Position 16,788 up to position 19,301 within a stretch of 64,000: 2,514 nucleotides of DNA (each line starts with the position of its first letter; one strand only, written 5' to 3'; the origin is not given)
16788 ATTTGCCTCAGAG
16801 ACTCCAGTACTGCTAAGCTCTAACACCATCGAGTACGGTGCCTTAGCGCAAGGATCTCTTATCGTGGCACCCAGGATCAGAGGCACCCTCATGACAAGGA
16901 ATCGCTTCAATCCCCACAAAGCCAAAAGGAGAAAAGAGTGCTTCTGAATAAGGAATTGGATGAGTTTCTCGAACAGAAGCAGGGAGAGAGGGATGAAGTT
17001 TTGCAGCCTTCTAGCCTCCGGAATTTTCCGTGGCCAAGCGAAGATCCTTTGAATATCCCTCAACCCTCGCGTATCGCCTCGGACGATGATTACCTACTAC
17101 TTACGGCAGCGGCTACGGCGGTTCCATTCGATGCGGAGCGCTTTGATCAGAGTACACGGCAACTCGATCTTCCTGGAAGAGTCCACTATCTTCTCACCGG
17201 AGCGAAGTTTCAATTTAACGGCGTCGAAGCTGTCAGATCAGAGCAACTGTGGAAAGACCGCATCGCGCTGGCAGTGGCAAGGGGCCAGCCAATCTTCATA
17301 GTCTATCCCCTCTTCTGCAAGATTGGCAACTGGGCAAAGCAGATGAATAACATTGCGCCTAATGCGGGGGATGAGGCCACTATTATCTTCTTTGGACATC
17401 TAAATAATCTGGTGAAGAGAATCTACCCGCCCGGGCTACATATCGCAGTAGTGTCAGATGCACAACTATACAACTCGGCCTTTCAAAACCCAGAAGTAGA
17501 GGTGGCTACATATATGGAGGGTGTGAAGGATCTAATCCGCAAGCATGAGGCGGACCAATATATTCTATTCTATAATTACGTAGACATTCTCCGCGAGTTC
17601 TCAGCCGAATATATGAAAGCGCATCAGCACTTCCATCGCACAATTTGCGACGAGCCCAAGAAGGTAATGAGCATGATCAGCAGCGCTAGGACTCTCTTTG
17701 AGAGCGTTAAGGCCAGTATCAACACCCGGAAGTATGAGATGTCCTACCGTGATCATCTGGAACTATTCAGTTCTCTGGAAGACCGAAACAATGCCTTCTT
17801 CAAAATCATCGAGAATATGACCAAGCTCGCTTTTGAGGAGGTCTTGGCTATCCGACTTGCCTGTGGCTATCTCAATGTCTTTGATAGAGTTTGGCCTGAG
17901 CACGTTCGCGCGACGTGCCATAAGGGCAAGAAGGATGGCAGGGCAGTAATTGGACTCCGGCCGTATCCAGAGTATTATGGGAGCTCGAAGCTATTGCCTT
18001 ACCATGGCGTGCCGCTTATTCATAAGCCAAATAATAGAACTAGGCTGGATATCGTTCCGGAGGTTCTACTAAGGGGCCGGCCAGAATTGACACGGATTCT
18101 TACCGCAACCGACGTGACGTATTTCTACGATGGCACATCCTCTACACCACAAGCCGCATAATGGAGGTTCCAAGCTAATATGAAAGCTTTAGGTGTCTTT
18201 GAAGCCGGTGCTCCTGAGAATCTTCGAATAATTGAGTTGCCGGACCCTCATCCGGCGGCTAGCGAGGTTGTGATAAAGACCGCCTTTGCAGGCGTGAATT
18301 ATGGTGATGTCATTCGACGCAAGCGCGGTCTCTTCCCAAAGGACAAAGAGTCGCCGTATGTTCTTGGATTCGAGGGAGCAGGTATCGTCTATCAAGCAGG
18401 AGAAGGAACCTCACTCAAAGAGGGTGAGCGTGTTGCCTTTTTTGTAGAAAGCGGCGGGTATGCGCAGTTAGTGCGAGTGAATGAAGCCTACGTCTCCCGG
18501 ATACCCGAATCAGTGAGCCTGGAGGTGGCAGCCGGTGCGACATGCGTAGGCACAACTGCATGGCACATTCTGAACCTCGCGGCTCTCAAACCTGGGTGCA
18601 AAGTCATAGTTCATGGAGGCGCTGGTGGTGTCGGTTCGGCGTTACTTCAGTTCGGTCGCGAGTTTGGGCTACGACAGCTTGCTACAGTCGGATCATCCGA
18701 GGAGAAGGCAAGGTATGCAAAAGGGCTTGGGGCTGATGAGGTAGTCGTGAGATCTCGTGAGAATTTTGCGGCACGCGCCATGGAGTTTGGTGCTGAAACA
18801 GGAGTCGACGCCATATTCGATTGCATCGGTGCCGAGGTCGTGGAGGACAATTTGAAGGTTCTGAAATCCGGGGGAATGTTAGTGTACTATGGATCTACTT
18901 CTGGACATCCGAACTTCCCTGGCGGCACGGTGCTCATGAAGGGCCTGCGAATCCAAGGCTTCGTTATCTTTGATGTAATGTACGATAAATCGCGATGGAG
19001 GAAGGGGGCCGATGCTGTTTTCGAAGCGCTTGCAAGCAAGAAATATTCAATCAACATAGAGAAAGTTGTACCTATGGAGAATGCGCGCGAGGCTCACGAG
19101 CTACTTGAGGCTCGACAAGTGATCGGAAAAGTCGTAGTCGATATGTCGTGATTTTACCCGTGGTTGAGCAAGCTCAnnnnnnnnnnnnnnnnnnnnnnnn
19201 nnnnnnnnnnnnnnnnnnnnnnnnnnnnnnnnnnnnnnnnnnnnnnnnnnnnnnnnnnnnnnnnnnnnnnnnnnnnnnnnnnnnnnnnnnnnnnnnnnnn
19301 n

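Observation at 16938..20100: Unusual three-gene small-molecule cluster on the element: PvcA/Dit1-like isonitrile synthase, MDR quinone-oxidoreductase and ComB-like phosphatase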

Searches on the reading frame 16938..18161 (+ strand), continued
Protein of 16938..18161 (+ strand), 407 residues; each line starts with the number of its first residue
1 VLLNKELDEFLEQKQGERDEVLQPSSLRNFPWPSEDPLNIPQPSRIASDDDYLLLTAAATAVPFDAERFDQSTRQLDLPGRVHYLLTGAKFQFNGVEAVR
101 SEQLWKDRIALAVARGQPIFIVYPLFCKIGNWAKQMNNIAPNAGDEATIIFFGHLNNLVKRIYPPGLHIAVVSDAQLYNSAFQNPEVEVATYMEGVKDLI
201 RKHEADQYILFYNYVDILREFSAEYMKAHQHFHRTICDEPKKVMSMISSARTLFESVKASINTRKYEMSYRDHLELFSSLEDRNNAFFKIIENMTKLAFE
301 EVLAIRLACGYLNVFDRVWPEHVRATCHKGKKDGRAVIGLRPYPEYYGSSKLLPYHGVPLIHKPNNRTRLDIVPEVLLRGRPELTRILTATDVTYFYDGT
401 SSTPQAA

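Call 71: search_dna_similar(query=window:16938-18161:+, collection=plasmids, mode=protein, max_evalue=1e-10, max_rows=20)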
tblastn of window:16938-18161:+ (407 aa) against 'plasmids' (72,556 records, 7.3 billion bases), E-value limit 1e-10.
No match.

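Call 72: search_dna_similar(query=window:16938-18161:+, collection=phages, mode=protein, max_evalue=0.00001, max_rows=10)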
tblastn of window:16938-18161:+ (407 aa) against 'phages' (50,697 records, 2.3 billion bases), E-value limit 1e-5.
No match.

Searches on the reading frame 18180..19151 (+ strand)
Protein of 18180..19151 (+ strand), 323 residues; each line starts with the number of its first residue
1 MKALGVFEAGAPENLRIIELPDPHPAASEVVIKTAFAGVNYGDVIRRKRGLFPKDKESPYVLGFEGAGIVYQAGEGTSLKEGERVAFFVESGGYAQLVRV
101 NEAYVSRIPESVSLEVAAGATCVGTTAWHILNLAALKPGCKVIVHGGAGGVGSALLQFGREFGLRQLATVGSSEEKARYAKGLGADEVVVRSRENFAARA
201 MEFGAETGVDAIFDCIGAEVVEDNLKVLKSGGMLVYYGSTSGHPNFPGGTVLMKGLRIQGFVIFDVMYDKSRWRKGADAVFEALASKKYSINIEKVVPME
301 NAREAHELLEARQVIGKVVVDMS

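Call 3: search_protein_families(library=pfam, proteins=[window:18180-19151:+], max_evalue=0.01)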
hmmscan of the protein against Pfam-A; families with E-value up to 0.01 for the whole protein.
window:18180-19151:+ (323 aa): 3 families
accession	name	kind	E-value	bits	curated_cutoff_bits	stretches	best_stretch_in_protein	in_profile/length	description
PF00107.32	ADH_zinc_N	-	9.7e-23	81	31.8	1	150-276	1-123/129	Zinc-binding dehydrogenase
PF13602.12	ADH_zinc_N_2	-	2.1e-17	64.8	27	1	183-320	1-134/134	Zinc-binding dehydrogenase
PF08240.17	ADH_N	-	1.6e-11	44.8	23.5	1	28-110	3-104/104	Alcohol dehydrogenase GroES-like domain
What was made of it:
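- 18180..19151 (+): Gene 2: QOR-type (zinc-less) MDR NAD(P)H reductase, a dedicated partner clade. Pfam ADH_N, ADH_zinc_N and ADH_zinc_N_2 (call 3).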

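Call 4: search_protein_families(library=ncbifam, proteins=[window:18180-19151:+], max_evalue=0.01)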
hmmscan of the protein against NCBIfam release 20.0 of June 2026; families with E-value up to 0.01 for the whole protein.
window:18180-19151:+ (323 aa): 27 families (the best 25 are shown)
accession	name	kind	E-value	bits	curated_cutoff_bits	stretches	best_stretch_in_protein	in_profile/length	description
TIGR02824.1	quinone_pig3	subfamily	9.6e-66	222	296.8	1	1-321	1-324/325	putative NAD(P)H quinone oxidoreductase, PIG3 family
NF008024.0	PRK10754.1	subfamily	3.3e-40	138.1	348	1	7-317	8-322/327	NADPH:quinone reductase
NF010344.0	PRK13771.1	subfamily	4.9e-38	130.9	349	2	91-322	115-333/334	putative alcohol dehydrogenase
NF041172.1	AcrlCoa_red_Thmprot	equivalog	2.2e-31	109.1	500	2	92-321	116-333/334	acryloyl-CoA reductase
TIGR02823.1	oxido_YhdH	subfamily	5.2e-26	91.2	297.25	1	25-322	24-324/324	acrylyl-CoA reductase family protein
TIGR01751.1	crot-CoA-red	equivalog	1.6e-21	76.5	378.55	2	89-202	137-252/398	crotonyl-CoA carboxylase/reductase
TIGR02817.1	adh_fam_1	subfamily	3.6e-20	72.7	284.05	1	11-194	13-204/336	zinc-binding alcohol dehydrogenase family protein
NF006940.0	PRK09422.1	equivalog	4.2e-20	72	344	2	91-322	114-335/338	alcohol dehydrogenase AdhP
NF051456.1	acrylyl_AcuI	equivalog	1.5e-19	70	440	1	16-322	16-324/325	acrylyl-CoA reductase (NADPH)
NF041183.1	Pks2_ls1_myc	equivalog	2.8e-18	64.2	2400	1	16-245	1421-1650/2086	sulfolipid-1 biosynthesis phthioceranic/hydroxyphthioceranic acid synthase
NF003808.0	PRK05396.1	equivalog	1.2e-16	60.6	380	1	91-321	118-339/341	L-threonine 3-dehydrogenase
NF058644.1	CurcmRedCuraProt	equivalog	5.3e-16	58.6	440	1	106-322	106-333/336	NADPH-dependent curcumin/dihydrocurcumin reductase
TIGR03989.1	Rxyl_3153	subfamily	7.8e-16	58.3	440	2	80-236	127-285/370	NDMA-dependent alcohol dehydrogenase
TIGR00692.1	tdh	equivalog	1.2e-14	54.2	458.35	1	91-320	116-338/340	L-threonine 3-dehydrogenase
TIGR02818.1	adh_III_F_hyde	equivalog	1.3e-14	54.1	543.95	2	80-222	126-270/368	S-(hydroxymethyl)glutathione dehydrogenase/class III alcohol dehydrogenase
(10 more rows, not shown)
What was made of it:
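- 18180..19151 (+): TIGR02824 222 bits, below the 296.8 cut-off (call 4).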

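Call 5: search_protein_families(library=padloc, proteins=[window:18180-19151:+], max_evalue=0.1)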
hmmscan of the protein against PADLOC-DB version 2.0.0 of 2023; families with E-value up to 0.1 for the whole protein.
window:18180-19151:+ (323 aa): 0 families

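Call 39: search_solved_structures(query=window:18180-19151:+, max_evalue=1e-20)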
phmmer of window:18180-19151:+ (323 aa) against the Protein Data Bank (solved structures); distinct sequences matched with E-value up to 1e-20: 28.
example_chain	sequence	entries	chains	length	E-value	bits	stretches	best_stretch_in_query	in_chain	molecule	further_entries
4rvu_A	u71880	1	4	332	1.9e-41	145.4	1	1-320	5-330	Probable quinone reductase Qor (NADPH:quinone reductase) (Zeta-crystallin homolog protein)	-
4rvs_A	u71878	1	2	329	3.1e-41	144.7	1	1-320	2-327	Probable quinone reductase Qor (NADPH:quinone reductase) (Zeta-crystallin homolog protein)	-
3qwa_A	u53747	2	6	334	5e-37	130.9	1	4-321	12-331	Probable quinone oxidoreductase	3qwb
2oby_A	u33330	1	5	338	2.3e-35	125.4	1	7-322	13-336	Putative quinone oxidoreductase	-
2j8z_A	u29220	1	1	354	2.6e-35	125.2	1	7-322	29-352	QUINONE OXIDOREDUCTASE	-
1wly_A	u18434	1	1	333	2.6e-34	121.9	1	6-320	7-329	2-haloacrylate reductase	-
9kuj_A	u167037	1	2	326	7.6e-34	120.4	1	8-317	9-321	Quinone oxidoreductase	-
2eih_A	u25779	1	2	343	1.5e-33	119.4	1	91-321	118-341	Alcohol dehydrogenase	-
3jyl_A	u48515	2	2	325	3.7e-32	114.9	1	8-319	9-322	Quinone oxidoreductase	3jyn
1qor_A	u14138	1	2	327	5e-32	114.4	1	8-317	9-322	QUINONE OXIDOREDUCTASE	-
9vxk_A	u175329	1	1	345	2.1e-31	112.4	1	3-320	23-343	Oxidoreductase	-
8j6e_A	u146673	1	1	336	4.5e-30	108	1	26-320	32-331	Quinone oxidoreductase, putative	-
5k1s_A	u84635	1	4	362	2.7e-29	105.5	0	84-320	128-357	Oxidoreductase, zinc-binding dehydrogenase family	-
1yb5_A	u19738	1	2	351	4.1e-29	104.9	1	1-319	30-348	Quinone oxidoreductase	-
4z6k_A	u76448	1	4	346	1.7e-27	99.5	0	77-322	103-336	Alcohol dehydrogenase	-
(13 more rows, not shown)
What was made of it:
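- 18180..19151 (+): Best PDB match is M. tuberculosis Qor 4rvu, 145 bits (call 39).
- QOR-type MDRs often detoxify enones and quinones (call 39; established knowledge).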

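Call 73: find_homologous_proteins(query=window:18180-19151:+, max_evalue=1e-40)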
Query window:18180-19151:+ (323 aa): 32 proteins with E <= 1e-40 among 8000 candidates.
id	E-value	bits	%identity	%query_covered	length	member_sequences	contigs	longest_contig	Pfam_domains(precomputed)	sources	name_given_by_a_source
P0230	1.3e-207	706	100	100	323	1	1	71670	PF00107.33,PF13602.13,PF08240.18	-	-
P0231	1.6e-164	564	78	100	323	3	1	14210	PF00107.33,PF13602.13,PF08240.18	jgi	jgi:NADPH2:quinone reductase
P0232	4.8e-145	501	70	100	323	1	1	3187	PF00107.33,PF13602.13,PF08240.18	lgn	-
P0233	1.5e-98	348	53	100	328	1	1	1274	PF00107.33,PF13602.13,PF08240.18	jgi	jgi:NADPH:quinone reductase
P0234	7.8e-98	345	50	100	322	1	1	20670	PF00107.33,PF13602.13,PF08240.18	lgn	-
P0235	1.5e-91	325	49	99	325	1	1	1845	PF00107.33,PF13602.13,PF08240.18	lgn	-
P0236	8.0e-86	306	47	100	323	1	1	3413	PF00107.33,PF13602.13,PF08240.18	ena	-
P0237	1.1e-83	299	45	100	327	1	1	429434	PF00107.33,PF13602.13,PF08240.18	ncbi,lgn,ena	-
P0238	1.9e-83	298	44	100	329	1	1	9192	PF00107.33,PF13602.13,PF08240.18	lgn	-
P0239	8.6e-82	293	45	99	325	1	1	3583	PF00107.33,PF13602.13,PF08240.18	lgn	-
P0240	3.3e-80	288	44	100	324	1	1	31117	PF00107.33,PF13602.13,PF08240.18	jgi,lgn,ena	-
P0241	3.9e-80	287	45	100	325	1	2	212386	PF00107.33,PF13602.13,PF08240.18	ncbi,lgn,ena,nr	ncbi:MAG: zinc-binding dehydrogenase [Chlorobiales bacterium]|nr:zinc-binding dehydrogenase [Chlorob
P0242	4.8e-80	287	43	100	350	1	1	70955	PF00107.33,PF13602.13,PF08240.18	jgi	jgi:NADPH:quinone reductase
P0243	1.4e-78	282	42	100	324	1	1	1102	PF00107.33,PF13602.13,PF08240.18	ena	-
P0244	1.5e-77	279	43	100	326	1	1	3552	PF00107.33,PF13602.13,PF08240.18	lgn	-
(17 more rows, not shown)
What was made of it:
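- The MDR partner is a rare dedicated clade whose contigs coincide with those of the DIT1 hits (call 73).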
